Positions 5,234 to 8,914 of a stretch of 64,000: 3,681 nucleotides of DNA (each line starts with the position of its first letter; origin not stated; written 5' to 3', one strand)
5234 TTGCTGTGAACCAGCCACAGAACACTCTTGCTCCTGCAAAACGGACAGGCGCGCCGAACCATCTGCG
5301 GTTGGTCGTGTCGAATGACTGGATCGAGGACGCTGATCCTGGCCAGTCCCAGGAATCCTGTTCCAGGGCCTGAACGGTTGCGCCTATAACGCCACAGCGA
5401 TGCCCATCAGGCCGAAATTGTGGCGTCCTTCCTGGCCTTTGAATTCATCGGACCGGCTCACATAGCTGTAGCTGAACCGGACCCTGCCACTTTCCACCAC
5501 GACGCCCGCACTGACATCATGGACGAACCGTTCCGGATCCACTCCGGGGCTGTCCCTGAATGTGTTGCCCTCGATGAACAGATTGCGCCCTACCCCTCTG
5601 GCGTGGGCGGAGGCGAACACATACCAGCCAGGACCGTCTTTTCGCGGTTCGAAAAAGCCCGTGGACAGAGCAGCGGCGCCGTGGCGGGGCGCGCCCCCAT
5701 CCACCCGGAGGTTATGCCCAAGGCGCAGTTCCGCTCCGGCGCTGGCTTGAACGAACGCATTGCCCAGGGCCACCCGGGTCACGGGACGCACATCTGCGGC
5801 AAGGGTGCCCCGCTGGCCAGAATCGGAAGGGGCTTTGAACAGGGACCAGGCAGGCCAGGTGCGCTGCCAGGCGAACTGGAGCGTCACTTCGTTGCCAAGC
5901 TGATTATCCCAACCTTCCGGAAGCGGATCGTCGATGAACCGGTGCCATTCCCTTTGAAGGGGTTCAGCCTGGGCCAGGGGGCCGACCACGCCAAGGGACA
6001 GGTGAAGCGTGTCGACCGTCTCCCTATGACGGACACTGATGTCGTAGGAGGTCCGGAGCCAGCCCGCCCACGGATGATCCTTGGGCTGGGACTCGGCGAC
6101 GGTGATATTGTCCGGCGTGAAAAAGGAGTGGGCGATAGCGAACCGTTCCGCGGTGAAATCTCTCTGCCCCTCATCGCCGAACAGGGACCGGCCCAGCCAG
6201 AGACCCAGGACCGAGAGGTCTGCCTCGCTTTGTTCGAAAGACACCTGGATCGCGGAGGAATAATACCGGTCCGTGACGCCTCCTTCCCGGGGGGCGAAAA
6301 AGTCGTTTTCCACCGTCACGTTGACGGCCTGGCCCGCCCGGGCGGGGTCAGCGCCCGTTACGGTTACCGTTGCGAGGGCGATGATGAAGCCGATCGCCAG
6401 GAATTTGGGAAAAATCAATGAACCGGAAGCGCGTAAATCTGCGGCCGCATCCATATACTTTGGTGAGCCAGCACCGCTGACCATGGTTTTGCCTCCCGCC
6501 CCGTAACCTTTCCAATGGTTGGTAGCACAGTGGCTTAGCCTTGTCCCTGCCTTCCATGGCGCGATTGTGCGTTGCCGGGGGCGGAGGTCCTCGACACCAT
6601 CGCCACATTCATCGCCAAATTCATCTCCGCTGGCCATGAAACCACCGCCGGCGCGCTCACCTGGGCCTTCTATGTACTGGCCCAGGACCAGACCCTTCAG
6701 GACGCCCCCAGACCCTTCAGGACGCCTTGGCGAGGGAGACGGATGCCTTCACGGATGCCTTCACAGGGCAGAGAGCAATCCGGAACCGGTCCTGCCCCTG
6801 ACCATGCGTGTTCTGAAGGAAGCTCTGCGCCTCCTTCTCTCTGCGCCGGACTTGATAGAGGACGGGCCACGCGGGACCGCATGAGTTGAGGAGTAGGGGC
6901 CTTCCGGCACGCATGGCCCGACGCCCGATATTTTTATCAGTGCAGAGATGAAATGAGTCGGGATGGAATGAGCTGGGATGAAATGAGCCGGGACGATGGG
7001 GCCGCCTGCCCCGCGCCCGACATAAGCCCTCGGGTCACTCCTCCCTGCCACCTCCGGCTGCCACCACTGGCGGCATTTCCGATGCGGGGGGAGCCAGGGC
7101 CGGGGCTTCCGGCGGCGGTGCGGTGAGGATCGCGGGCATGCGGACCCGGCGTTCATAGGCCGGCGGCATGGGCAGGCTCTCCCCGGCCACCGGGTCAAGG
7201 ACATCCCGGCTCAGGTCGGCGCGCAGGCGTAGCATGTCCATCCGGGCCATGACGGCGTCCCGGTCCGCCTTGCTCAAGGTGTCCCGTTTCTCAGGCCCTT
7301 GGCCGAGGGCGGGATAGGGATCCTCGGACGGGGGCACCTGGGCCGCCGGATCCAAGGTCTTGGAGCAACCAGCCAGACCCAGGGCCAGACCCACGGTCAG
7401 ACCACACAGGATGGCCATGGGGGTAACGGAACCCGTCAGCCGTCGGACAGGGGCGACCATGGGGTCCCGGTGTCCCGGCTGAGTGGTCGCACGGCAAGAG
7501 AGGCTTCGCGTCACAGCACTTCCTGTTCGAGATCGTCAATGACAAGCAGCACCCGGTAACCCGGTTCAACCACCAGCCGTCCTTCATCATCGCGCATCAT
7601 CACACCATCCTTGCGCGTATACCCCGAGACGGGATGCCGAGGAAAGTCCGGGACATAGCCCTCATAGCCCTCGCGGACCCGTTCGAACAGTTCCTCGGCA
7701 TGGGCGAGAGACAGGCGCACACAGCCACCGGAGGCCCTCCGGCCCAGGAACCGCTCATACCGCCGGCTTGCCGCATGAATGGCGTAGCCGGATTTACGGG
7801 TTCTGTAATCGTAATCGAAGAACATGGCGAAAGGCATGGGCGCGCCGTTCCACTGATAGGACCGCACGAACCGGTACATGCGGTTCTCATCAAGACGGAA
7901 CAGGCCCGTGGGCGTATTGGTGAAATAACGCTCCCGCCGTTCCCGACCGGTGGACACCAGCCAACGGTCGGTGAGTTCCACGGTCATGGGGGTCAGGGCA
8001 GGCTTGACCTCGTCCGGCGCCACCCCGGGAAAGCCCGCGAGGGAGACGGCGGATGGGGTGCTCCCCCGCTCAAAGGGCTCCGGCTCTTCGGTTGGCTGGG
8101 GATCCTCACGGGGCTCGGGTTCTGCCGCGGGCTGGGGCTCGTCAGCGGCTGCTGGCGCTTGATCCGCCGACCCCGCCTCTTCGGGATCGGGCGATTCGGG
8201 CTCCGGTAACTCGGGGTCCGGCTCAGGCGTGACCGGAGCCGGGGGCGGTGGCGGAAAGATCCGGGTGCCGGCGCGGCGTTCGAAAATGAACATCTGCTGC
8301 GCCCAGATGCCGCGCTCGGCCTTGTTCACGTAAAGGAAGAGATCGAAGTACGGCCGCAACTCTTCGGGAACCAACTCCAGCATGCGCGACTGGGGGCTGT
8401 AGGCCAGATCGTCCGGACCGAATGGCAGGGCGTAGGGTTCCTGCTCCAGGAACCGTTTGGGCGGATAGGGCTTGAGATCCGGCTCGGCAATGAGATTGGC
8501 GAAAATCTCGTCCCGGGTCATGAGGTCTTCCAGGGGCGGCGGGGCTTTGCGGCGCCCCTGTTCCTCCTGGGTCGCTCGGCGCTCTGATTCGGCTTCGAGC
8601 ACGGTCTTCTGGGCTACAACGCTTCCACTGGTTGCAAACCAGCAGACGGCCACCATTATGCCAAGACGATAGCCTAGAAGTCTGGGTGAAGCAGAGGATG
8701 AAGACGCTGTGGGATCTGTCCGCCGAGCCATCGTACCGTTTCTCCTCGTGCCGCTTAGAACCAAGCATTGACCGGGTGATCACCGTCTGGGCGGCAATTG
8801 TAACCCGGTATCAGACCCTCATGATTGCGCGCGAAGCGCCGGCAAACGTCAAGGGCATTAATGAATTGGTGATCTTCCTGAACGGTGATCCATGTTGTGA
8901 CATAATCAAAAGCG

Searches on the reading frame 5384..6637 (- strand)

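Call 93: search_protein_families(library=pfam, proteins=[window:5384-6637:-], max_evalue=0.00001)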
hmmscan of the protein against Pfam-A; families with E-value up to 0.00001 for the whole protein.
window:5384-6637:- (417 aa): 1 family
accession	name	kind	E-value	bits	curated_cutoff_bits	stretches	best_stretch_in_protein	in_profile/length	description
PF09982.15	LpxR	-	6.1e-78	262.4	26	1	87-415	4-321/323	Outer membrane protein LpxR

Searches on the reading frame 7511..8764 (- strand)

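Call 93: search_protein_families(library=pfam, proteins=[window:7511-8764:-], max_evalue=0.00001)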
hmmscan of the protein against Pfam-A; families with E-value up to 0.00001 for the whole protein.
window:7511-8764:- (417 aa): 1 family
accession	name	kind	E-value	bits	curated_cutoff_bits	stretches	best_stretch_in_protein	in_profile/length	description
PF03734.19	YkuD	-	4e-14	53.9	23.4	1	266-366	24-141/146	L,D-transpeptidase catalytic domain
